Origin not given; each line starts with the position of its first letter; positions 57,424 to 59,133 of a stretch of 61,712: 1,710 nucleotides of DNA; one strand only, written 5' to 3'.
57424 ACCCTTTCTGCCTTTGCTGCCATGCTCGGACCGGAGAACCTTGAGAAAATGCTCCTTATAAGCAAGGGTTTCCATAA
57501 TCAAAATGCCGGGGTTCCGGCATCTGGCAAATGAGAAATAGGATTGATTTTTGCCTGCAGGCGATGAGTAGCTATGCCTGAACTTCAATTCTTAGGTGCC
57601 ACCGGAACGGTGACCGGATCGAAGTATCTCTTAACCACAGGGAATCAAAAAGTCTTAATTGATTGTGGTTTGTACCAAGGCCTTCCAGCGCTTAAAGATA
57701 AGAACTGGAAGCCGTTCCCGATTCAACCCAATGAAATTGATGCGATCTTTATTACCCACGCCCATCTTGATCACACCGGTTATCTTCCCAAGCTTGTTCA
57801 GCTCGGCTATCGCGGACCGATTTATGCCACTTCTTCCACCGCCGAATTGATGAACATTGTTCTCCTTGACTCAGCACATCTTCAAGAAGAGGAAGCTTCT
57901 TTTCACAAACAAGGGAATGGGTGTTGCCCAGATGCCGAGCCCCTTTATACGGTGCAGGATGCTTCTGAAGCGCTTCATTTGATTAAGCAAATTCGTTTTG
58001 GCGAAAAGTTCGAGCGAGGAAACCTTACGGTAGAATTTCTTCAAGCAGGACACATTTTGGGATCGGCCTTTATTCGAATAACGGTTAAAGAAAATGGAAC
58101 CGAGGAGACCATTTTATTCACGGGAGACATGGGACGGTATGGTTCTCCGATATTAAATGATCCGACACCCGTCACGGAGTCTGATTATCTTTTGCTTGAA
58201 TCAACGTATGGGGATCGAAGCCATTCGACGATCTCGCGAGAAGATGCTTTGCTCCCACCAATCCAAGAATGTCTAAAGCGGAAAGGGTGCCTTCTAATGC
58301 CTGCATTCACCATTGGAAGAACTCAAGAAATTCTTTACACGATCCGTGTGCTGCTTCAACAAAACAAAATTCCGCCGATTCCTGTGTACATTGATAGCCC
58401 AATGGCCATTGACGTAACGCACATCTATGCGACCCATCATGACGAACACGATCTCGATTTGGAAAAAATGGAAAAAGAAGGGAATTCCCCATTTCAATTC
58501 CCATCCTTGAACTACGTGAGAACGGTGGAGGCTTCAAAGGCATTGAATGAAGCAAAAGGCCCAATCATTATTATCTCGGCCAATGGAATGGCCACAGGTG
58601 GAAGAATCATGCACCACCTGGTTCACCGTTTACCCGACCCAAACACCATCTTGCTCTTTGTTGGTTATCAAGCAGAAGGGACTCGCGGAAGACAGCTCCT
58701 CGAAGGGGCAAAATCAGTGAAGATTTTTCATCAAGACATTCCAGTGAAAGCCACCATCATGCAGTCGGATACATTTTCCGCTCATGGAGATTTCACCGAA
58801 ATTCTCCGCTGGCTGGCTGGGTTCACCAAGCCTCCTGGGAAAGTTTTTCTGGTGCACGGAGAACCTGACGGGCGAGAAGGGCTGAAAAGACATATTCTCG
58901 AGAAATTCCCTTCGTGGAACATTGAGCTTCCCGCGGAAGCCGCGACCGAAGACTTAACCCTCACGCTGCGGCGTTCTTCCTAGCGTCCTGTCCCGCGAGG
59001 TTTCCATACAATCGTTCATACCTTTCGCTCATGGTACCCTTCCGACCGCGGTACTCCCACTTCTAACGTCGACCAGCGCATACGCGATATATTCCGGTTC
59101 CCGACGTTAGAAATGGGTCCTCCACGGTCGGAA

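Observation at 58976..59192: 217-nt rod-like inverted-repeat element whose perfect 16-bp ends contain the stop codons of both convergent genes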

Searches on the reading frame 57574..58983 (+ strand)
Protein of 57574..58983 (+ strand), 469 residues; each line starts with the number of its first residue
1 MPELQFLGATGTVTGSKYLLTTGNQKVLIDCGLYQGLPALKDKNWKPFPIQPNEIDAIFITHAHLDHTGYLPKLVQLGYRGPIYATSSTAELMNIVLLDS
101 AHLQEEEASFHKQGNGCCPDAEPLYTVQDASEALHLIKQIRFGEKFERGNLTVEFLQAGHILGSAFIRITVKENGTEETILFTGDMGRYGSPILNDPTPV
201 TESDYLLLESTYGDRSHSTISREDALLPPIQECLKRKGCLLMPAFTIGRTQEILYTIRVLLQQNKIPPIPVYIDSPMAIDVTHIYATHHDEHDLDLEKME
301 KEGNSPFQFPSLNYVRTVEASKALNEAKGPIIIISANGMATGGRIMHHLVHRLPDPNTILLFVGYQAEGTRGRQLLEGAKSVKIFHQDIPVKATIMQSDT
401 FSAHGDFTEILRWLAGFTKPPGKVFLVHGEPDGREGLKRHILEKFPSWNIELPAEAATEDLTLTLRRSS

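Call 9: find_encoding_contigs(protein=window:57574-58983:+, flank=10000, max_places=10)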
Protein window:57574-58983:+ (469 aa): 1 contig read that carries it; 1 place shown.
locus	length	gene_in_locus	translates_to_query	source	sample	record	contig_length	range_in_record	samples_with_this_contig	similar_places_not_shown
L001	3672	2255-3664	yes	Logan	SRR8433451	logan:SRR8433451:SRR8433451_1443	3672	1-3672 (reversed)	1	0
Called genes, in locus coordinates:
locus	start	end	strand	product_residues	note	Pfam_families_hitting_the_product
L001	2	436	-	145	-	?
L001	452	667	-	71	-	PF04456:DUF503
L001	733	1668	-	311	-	PF02881:SRP54_N, PF13604:AAA_30 (weak), PF00448:SRP54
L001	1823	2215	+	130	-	-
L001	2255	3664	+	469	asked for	PF00753:Lactamase_B, PF23023:Anti-Pycsar_Apyc1, PF12706:Lactamase_B_2, PF16661:Lactamase_B_6, PF10996:Beta-Casp, PF07521:RMMBL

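Call 20: search_protein_families(library=pfam, proteins=[window:57574-58983:+], max_evalue=0.01)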
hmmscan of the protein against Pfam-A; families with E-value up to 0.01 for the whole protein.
window:57574-58983:+ (469 aa): 7 families
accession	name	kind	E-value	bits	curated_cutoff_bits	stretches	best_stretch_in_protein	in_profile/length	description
PF10996.14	Beta-Casp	-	1.8e-40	138.6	27.7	1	250-375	1-120/120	Beta-Casp domain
PF07521.17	RMMBL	-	1.6e-14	54.1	21.6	1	388-453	1-63/63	Zn-dependent metallo-hydrolase RNA specificity domain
PF00753.33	Lactamase_B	-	1.4e-12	48.5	22.7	1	18-199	9-169/196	Metallo-beta-lactamase superfamily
PF16661.11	Lactamase_B_6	-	6.4e-12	45.7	27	1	19-173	1-153/193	Metallo-beta-lactamase superfamily domain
PF12706.13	Lactamase_B_2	-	8.4e-11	42.3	27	1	26-219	2-177/200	Beta-lactamase superfamily domain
PF19583.5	ODP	-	0.00047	20.5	27.2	1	16-98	4-84/194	ODP family beta lactamase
PF13483.12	Lactamase_B_3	-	0.007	16.8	24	0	16-68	8-50/160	Beta-lactamase superfamily domain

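Call 22: find_homologous_proteins(query=window:57574-58983:+)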
Query window:57574-58983:+ (469 aa): 8000 proteins with E <= 0.001 among 8000 candidates; the best 120 are listed.
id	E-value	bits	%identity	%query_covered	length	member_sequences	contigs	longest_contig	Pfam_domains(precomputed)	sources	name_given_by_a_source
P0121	0.0e+0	1079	100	100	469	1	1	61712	PF12706.14,PF16661.12,PF23023.2,PF07521.18,PF10996.15,PF00753.34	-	-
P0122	1.5e-225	767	72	99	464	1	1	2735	PF12706.14,PF16661.12,PF23023.2,PF07521.18,PF10996.15,PF00753.34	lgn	-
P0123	3.3e-223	760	71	98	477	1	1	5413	PF12706.14,PF16661.12,PF23023.2,PF07521.18,PF10996.15,PF00753.34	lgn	-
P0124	7.5e-220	748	69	98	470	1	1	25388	PF12706.14,PF16661.12,PF23023.2,PF07521.18,PF10996.15,PF00753.34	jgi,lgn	-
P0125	2.5e-215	734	67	100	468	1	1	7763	PF12706.14,PF16661.12,PF23023.2,PF07521.18,PF10996.15,PF00753.34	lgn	-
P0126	2.5e-212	724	65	98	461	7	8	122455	PF12706.14,PF23023.2,PF07521.18,PF10996.15,PF00753.34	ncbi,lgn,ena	-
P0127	4.0e-208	710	66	96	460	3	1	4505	PF12706.14,PF16661.12,PF23023.2,PF07521.18,PF10996.15,PF00753.34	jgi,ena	-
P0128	5.6e-205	699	64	98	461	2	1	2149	PF12706.14,PF23023.2,PF07521.18,PF10996.15,PF00753.34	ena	-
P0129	8.3e-198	676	63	99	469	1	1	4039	PF12706.14,PF16661.12,PF23023.2,PF07521.18,PF10996.15,PF00753.34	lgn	-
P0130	7.5e-161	554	55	97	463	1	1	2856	PF12706.14,PF16661.12,PF07521.18,PF10996.15,PF00753.34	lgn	-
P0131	8.4e-158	544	54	97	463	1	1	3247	PF12706.14,PF16661.12,PF07521.18,PF10996.15,PF00753.34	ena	-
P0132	1.9e-155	536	52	98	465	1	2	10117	PF12706.14,PF16661.12,PF23023.2,PF07521.18,PF10996.15,PF00753.34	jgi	jgi:metallo-beta-lactamase family protein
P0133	6.4e-155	534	53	96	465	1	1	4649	PF12706.14,PF16661.12,PF23023.2,PF07521.18,PF10996.15,PF00753.34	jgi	-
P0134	1.7e-154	533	52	96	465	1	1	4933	PF12706.14,PF16661.12,PF23023.2,PF07521.18,PF10996.15,PF00753.34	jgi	jgi:metallo-beta-lactamase family protein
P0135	2.0e-154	533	53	96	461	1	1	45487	PF12706.14,PF16661.12,PF23023.2,PF07521.18,PF10996.15,PF00753.34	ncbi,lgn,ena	-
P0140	5.1e-153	528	52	96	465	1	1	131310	PF12706.14,PF16661.12,PF23023.2,PF07521.18,PF10996.15,PF00753.34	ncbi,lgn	-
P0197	1.9e-149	516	51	96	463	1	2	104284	PF12706.14,PF16661.12,PF07521.18,PF10996.15,PF00753.34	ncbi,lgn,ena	-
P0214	1.0e-148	514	52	98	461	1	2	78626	PF12706.14,PF16661.12,PF23023.2,PF07521.18,PF10996.15,PF00753.34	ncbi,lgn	-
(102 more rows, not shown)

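Call 23: find_encoding_contigs(protein=P0124, flank=6000, max_places=3)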
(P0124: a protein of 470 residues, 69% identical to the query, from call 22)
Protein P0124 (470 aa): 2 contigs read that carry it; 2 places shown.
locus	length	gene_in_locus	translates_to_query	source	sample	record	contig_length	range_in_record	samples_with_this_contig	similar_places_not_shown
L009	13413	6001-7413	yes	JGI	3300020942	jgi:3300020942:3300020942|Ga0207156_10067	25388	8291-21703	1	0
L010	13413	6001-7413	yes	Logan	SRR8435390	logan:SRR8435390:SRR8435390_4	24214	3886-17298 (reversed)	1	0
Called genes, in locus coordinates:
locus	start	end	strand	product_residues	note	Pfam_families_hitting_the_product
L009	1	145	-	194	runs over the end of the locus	PF01121:CoaE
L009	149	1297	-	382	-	PF21710:Spt6_S1 (faint), PF00575:S1, PF13509:S1_2 (faint), PF00575:S1, PF23459:S1_RRP5 (weak), PF00575:S1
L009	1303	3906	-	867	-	PF02739:5_3_exonuc_N, PF01367:5_3_exonuc, PF00476:DNA_pol_A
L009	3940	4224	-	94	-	PF04456:DUF503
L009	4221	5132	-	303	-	PF02881:SRP54_N, PF13604:AAA_30, PF00448:SRP54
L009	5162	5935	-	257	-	PF13414:TPR_11 (faint), PF13432:TPR_16 (weak), PF14559:TPR_19 (weak)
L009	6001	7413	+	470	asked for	PF00753:Lactamase_B, PF23023:Anti-Pycsar_Apyc1 (weak), PF12706:Lactamase_B_2, PF16661:Lactamase_B_6, PF10996:Beta-Casp, PF07521:RMMBL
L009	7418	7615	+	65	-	-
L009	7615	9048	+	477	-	PF00171:Aldedh, PF05893:LuxC (weak)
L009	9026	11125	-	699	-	PF02092:tRNA_synt_2f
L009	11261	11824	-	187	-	-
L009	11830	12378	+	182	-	-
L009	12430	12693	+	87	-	-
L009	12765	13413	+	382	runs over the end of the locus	PF00579:tRNA-synt_1b, PF01479:S4 (faint)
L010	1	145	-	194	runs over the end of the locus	PF01121:CoaE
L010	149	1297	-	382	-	PF21710:Spt6_S1 (faint), PF00575:S1, PF13509:S1_2 (faint), PF00575:S1, PF23459:S1_RRP5 (weak), PF00575:S1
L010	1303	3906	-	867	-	PF02739:5_3_exonuc_N, PF01367:5_3_exonuc, PF00476:DNA_pol_A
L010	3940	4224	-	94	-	PF04456:DUF503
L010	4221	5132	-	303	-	PF02881:SRP54_N, PF13604:AAA_30, PF00448:SRP54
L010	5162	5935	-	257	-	PF13414:TPR_11 (faint), PF13432:TPR_16 (weak), PF14559:TPR_19 (weak)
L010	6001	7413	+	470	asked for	PF00753:Lactamase_B, PF23023:Anti-Pycsar_Apyc1 (weak), PF12706:Lactamase_B_2, PF16661:Lactamase_B_6, PF10996:Beta-Casp, PF07521:RMMBL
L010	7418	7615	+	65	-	-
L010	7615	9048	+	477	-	PF00171:Aldedh, PF05893:LuxC (weak)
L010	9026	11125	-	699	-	PF02092:tRNA_synt_2f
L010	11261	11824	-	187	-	-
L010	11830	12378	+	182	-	-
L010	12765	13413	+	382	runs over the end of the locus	PF00579:tRNA-synt_1b, PF01479:S4 (faint)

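Call 24: find_encoding_contigs(protein=P0126, flank=6000, max_places=4)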
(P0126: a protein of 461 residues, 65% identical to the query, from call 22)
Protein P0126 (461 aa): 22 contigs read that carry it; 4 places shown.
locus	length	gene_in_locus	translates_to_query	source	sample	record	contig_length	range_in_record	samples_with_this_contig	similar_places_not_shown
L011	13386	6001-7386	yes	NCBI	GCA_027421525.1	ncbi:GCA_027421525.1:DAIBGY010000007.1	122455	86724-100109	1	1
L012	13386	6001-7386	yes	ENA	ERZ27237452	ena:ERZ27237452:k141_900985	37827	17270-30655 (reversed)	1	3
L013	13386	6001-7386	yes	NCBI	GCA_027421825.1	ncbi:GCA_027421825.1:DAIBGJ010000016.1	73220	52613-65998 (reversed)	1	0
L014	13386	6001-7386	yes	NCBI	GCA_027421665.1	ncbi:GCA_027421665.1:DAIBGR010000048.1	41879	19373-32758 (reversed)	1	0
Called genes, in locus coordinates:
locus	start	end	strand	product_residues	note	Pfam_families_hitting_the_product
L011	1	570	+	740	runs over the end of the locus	PF00771:FHIPEP, PF14842:FliG_N (faint)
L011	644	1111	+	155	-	-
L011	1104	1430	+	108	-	-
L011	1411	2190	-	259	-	PF08543:Phos_pyr_kin, PF00294:PfkB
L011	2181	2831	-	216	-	PF02581:TMP-TENI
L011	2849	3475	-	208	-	PF02581:TMP-TENI, PF04131:NanE (weak)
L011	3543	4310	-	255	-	PF05690:ThiG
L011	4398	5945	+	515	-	PF02934:GatB_N, PF02637:GatB_Yqey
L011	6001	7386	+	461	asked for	PF00753:Lactamase_B, PF23023:Anti-Pycsar_Apyc1, PF12706:Lactamase_B_2, PF10996:Beta-Casp, PF07521:RMMBL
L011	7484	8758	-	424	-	PF02812:ELFV_dehydrog_N, PF00208:ELFV_dehydrog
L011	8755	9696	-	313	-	-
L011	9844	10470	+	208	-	PF13487:HD_5, PF01966:HD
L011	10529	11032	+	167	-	-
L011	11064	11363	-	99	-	PF13857:Ank_5 (faint), PF13606:Ank_3 (faint), PF12796:Ank_2, PF13637:Ank_4, PF00023:Ank (weak)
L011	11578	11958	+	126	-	PF13560:HTH_31, PF12844:HTH_19, PF13443:HTH_26 (weak), PF01381:HTH_3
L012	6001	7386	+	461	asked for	PF00753:Lactamase_B, PF23023:Anti-Pycsar_Apyc1, PF12706:Lactamase_B_2, PF10996:Beta-Casp, PF07521:RMMBL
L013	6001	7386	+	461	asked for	PF00753:Lactamase_B, PF23023:Anti-Pycsar_Apyc1, PF12706:Lactamase_B_2, PF10996:Beta-Casp, PF07521:RMMBL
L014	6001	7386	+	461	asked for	PF00753:Lactamase_B, PF23023:Anti-Pycsar_Apyc1, PF12706:Lactamase_B_2, PF10996:Beta-Casp, PF07521:RMMBL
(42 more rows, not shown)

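Call 25: find_encoding_contigs(protein=P0123, flank=6000, max_places=3)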
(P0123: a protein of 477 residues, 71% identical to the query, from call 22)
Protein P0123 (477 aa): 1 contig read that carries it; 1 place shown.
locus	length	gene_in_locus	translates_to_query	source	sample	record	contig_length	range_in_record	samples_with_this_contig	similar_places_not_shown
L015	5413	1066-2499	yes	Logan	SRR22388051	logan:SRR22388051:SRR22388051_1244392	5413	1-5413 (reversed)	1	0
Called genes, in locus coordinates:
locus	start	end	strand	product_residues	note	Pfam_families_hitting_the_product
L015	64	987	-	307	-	PF02881:SRP54_N, PF13604:AAA_30, PF13401:AAA_22 (weak), PF00448:SRP54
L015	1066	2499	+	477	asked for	PF00753:Lactamase_B, PF23023:Anti-Pycsar_Apyc1, PF12706:Lactamase_B_2, PF16661:Lactamase_B_6, PF10996:Beta-Casp, PF07521:RMMBL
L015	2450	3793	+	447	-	PF01266:DAO (faint), PF07992:Pyr_redox_2, PF13450:NAD_binding_8 (faint), PF00070:Pyr_redox, PF22366:NDH2_C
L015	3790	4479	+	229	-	PF00702:Hydrolase, PF13419:HAD_2, PF13242:Hydrolase_like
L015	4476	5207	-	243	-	-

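Call 26: find_encoding_contigs(protein=P0125, flank=6000, max_places=3)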
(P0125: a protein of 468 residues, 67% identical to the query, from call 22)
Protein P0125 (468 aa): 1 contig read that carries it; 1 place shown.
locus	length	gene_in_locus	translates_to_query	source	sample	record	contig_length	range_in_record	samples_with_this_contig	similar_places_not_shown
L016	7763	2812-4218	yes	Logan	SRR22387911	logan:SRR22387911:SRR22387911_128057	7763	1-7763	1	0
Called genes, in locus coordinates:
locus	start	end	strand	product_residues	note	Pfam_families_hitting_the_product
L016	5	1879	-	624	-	PF02574:S-methyl_trans, PF02219:MTHFR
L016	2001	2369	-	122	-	PF01521:Fe-S_biosyn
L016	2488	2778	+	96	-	-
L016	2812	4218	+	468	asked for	PF00753:Lactamase_B, PF23023:Anti-Pycsar_Apyc1, PF12706:Lactamase_B_2, PF16661:Lactamase_B_6, PF10996:Beta-Casp, PF07521:RMMBL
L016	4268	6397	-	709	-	PF02092:tRNA_synt_2f, PF05746:DALR_1 (weak)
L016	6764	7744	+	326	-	PF01384:PHO4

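Call 33: list_cluster_members(proteins=[P0126, P0135, P0140, P0197, P0214, P0124])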
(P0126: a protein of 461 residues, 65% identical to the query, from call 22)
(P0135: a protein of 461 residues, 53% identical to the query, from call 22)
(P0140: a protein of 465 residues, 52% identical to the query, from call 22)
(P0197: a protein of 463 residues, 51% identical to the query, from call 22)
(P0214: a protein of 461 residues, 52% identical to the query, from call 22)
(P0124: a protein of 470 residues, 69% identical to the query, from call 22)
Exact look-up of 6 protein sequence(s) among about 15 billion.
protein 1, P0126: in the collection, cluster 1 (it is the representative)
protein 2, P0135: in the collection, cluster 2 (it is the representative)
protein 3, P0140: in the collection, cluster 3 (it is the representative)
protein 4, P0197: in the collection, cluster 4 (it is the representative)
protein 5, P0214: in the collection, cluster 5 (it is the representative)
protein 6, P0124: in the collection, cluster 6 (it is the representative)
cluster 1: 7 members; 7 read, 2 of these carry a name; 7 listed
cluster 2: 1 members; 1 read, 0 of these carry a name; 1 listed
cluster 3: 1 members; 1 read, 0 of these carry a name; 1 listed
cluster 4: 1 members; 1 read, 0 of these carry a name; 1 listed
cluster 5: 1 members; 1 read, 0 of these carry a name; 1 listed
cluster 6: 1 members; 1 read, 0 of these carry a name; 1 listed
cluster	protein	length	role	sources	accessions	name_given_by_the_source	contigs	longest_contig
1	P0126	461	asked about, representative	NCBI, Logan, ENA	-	-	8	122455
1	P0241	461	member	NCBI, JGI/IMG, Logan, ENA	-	metallo-beta-lactamase family protein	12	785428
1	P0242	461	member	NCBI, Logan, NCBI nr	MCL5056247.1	MAG: MBL fold metallo-hydrolase [Firmicutes bacterium] | MBL fold metallo-hydrolase [Bacillota bacterium]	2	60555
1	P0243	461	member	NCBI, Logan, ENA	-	-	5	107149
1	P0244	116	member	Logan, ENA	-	-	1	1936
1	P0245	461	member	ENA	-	-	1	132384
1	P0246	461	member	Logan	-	-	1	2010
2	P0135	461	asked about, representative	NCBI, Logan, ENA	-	-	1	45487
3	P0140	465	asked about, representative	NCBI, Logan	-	-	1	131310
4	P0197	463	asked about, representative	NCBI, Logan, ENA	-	-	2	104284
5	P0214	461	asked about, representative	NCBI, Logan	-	-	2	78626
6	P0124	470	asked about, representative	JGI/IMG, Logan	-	-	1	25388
